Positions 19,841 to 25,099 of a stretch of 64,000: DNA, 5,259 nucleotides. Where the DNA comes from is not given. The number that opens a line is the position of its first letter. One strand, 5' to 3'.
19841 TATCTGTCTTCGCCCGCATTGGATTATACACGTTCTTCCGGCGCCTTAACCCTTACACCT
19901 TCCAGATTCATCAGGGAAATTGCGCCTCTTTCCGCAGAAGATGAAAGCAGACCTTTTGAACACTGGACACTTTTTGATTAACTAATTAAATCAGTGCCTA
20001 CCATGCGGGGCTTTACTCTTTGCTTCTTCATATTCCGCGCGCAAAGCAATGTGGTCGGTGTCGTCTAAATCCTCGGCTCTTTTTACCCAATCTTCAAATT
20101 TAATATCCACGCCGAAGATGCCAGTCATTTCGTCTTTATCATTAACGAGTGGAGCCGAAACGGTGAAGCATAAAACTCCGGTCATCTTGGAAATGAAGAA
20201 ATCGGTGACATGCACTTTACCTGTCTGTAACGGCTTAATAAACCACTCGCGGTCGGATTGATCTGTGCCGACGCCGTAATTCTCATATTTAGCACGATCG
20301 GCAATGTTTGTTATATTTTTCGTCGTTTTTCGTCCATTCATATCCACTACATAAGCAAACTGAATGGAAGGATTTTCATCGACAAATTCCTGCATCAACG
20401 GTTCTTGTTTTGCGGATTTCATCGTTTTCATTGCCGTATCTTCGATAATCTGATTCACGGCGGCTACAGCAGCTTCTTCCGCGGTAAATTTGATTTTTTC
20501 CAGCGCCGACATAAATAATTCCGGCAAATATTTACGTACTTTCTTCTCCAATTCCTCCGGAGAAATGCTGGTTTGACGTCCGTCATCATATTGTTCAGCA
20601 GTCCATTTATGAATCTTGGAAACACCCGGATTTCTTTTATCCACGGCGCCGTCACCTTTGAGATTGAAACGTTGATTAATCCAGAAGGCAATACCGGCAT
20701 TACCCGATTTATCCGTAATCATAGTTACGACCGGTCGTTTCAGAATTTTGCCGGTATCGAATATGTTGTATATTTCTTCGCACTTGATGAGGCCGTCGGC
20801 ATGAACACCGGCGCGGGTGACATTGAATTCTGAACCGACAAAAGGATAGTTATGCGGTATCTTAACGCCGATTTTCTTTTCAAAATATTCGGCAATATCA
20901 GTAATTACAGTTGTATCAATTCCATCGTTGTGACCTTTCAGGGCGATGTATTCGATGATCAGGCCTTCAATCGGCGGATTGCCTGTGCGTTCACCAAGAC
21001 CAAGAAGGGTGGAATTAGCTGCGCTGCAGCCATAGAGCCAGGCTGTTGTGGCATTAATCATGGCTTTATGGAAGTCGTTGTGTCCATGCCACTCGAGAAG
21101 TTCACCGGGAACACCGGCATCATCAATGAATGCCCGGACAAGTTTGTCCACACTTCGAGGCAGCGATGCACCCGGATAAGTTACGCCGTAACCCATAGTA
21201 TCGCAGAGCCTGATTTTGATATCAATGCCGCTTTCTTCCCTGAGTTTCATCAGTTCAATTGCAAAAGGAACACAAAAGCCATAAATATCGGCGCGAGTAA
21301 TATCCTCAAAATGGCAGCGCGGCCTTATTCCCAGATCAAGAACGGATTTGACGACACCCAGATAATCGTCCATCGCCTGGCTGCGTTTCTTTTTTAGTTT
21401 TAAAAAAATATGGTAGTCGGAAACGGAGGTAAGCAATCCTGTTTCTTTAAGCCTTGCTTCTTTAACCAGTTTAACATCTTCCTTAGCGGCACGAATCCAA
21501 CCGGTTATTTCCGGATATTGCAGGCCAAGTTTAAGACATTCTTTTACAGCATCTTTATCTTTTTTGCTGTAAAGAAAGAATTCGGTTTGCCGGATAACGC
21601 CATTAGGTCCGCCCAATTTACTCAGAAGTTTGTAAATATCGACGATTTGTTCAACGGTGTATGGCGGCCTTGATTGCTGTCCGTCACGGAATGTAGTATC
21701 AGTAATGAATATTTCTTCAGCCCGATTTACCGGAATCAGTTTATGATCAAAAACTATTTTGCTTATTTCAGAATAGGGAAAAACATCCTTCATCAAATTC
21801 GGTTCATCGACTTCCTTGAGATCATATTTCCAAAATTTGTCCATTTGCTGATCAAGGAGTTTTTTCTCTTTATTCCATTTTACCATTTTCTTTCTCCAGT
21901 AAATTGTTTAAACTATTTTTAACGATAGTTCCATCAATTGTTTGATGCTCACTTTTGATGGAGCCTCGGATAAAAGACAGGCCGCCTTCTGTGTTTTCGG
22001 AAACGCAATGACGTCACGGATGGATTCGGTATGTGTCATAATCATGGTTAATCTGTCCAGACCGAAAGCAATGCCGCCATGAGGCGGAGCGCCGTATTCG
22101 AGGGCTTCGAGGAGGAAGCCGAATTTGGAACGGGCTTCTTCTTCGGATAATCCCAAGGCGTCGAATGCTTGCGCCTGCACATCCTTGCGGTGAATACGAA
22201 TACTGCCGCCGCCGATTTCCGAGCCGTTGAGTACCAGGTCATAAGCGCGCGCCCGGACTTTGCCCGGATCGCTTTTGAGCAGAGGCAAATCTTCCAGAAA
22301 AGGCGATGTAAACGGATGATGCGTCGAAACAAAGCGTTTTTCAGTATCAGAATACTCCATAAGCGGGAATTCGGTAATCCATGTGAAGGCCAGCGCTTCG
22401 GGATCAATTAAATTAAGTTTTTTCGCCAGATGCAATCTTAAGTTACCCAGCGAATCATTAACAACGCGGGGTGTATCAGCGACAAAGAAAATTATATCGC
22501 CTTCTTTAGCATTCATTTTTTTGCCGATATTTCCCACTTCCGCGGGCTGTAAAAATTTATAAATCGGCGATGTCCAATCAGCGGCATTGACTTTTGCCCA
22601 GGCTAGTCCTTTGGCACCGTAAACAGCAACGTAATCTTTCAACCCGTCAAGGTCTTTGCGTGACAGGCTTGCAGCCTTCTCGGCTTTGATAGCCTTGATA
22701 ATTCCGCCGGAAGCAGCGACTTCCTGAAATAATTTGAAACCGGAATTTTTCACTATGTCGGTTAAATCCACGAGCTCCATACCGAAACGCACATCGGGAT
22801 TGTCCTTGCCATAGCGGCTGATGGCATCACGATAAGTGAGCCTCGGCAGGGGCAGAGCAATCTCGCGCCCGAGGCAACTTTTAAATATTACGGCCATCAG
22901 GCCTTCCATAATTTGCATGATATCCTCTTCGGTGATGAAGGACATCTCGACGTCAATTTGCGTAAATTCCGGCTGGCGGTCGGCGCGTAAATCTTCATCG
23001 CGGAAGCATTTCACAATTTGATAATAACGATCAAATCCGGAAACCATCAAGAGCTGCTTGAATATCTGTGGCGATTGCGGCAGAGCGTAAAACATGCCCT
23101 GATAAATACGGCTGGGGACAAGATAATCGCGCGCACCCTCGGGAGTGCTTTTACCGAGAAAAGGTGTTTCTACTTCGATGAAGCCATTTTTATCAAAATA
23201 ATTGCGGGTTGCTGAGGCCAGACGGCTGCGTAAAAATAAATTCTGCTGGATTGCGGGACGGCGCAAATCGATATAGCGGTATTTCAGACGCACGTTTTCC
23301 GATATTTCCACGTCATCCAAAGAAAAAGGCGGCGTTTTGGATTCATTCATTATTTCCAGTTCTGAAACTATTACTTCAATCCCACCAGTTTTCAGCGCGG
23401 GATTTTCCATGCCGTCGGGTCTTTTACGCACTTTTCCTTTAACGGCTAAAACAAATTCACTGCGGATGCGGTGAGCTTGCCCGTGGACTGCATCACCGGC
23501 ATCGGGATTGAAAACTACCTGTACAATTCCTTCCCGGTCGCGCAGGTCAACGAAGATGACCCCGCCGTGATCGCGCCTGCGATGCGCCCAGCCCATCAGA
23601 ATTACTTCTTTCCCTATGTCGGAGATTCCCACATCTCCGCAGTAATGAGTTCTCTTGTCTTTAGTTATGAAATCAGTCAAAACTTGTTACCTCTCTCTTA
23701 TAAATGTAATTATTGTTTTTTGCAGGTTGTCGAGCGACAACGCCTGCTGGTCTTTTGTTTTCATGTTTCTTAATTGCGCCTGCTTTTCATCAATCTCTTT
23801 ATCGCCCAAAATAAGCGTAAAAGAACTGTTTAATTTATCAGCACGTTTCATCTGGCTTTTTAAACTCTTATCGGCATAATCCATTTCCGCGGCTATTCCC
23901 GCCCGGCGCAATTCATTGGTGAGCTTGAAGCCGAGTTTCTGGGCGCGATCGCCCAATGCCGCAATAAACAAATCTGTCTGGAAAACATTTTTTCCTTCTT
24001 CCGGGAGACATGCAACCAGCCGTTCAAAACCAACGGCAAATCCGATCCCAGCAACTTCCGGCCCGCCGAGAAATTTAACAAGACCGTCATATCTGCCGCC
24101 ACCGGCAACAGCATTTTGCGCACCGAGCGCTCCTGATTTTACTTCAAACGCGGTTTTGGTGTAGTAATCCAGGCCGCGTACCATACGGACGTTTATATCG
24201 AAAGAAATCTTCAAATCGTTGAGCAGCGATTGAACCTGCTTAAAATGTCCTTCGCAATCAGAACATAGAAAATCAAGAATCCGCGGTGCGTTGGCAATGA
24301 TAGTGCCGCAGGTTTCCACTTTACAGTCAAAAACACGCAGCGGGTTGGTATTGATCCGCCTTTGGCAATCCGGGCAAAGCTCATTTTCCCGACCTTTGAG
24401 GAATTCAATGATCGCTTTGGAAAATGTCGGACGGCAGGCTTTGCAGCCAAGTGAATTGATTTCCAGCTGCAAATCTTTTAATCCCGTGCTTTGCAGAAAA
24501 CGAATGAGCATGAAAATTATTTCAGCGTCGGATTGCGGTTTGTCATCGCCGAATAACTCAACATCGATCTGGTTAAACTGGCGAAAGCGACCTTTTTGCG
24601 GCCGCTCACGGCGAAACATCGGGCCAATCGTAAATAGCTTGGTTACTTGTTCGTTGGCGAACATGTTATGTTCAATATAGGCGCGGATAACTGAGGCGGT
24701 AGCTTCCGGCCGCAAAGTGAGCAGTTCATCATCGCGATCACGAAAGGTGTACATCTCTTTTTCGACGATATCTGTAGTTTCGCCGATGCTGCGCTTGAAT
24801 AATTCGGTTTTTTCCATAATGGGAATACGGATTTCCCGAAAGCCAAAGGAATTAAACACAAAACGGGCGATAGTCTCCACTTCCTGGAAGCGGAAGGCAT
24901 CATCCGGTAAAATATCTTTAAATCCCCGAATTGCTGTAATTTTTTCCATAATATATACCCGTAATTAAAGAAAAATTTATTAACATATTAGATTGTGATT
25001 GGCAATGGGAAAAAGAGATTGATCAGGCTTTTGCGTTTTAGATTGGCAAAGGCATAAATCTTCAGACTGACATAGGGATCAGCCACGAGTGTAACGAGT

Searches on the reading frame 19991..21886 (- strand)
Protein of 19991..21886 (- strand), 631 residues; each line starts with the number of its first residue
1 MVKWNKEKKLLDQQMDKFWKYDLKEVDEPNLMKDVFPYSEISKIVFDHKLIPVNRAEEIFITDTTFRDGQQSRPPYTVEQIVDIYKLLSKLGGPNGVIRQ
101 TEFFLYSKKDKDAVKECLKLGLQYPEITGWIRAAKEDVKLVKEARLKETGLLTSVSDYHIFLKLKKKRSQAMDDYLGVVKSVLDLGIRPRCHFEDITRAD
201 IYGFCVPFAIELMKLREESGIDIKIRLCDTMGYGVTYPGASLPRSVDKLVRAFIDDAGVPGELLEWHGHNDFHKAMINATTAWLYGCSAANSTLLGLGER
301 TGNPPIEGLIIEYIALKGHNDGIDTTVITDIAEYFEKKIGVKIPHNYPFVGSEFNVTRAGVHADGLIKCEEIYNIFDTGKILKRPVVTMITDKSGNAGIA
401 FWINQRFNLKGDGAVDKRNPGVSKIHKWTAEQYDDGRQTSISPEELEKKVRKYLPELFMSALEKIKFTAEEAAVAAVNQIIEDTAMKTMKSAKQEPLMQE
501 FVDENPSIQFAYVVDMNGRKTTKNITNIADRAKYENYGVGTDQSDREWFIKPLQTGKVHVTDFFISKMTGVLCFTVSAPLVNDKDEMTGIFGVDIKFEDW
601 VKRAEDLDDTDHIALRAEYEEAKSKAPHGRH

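Call 60: search_protein_families(library=pfam, proteins=[window:19991-21886:-], max_evalue=0.00001)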
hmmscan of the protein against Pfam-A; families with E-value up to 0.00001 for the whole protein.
window:19991-21886:- (631 aa): 3 families
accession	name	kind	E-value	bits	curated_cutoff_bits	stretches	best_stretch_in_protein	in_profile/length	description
PF00682.25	HMGL-like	-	5e-30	105.2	29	1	60-333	3-258/260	HMGL-like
PF22673.2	MCP-like_PDC_1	-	4.9e-12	46.7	27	1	496-599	3-110/113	Methyl-accepting chemotaxis protein-like, first PDC sensor domain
PF02743.24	dCache_1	-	1.6e-07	31.5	45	1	487-598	48-153/240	Cache domain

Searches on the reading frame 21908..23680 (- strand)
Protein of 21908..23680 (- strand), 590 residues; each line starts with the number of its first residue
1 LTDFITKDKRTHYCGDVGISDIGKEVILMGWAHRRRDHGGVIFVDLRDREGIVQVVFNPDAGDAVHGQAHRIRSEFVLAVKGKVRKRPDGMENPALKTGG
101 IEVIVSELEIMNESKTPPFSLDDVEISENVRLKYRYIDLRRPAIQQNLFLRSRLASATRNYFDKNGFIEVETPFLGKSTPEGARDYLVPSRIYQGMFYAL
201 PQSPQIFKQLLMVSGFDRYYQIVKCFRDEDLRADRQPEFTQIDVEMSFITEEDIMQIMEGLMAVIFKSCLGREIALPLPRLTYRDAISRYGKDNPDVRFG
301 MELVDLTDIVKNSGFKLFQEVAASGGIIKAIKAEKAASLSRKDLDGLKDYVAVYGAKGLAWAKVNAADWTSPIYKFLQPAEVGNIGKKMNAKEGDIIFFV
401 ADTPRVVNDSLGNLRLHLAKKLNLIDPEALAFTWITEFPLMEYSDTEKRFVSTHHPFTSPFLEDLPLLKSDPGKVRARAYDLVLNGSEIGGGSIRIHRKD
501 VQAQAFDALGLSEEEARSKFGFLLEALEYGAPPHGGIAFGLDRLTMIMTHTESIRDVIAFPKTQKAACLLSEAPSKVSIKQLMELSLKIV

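Call 60: search_protein_families(library=pfam, proteins=[window:21908-23680:-], max_evalue=0.00001)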
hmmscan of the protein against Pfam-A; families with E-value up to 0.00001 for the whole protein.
window:21908-23680:- (590 aa): 3 families
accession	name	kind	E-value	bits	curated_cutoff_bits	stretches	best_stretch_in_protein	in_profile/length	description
PF00152.25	tRNA-synt_2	-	3.5e-123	411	25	1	128-564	2-308/308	tRNA synthetases class II (D, K and N)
PF02938.19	GAD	-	2.2e-24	85.9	23.4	1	318-411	1-95/95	GAD domain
PF01336.31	tRNA_anti-codon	-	4e-17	62.3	27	1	26-110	1-74/75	OB-fold nucleic acid binding domain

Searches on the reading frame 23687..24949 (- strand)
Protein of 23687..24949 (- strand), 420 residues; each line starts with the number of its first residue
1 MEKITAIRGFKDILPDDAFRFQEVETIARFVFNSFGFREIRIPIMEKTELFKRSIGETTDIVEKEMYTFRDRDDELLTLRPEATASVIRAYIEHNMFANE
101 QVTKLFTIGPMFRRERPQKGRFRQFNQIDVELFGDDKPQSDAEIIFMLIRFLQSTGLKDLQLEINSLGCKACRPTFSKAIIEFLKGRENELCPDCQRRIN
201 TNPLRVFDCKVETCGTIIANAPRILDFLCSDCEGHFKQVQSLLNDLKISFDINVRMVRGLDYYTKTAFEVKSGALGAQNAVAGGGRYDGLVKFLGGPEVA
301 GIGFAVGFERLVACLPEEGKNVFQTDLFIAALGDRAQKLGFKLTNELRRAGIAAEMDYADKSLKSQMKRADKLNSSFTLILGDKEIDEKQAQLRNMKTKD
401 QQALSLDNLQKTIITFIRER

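Call 60: search_protein_families(library=pfam, proteins=[window:23687-24949:-], max_evalue=0.00001)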
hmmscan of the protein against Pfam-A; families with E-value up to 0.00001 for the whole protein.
window:23687-24949:- (420 aa): 3 families
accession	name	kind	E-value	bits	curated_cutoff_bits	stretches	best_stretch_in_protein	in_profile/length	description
PF13393.11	tRNA-synt_His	-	1.2e-42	146.7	25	1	9-311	1-308/308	Histidyl-tRNA synthetase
PF03129.25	HGTP_anticodon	-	7e-17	61.8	21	1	327-413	2-91/94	Anticodon binding domain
PF00587.30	tRNA-synt_2b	-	1.1e-13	52.1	29.3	1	67-315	1-175/179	tRNA synthetase class II core domain (G, H, P, S and T)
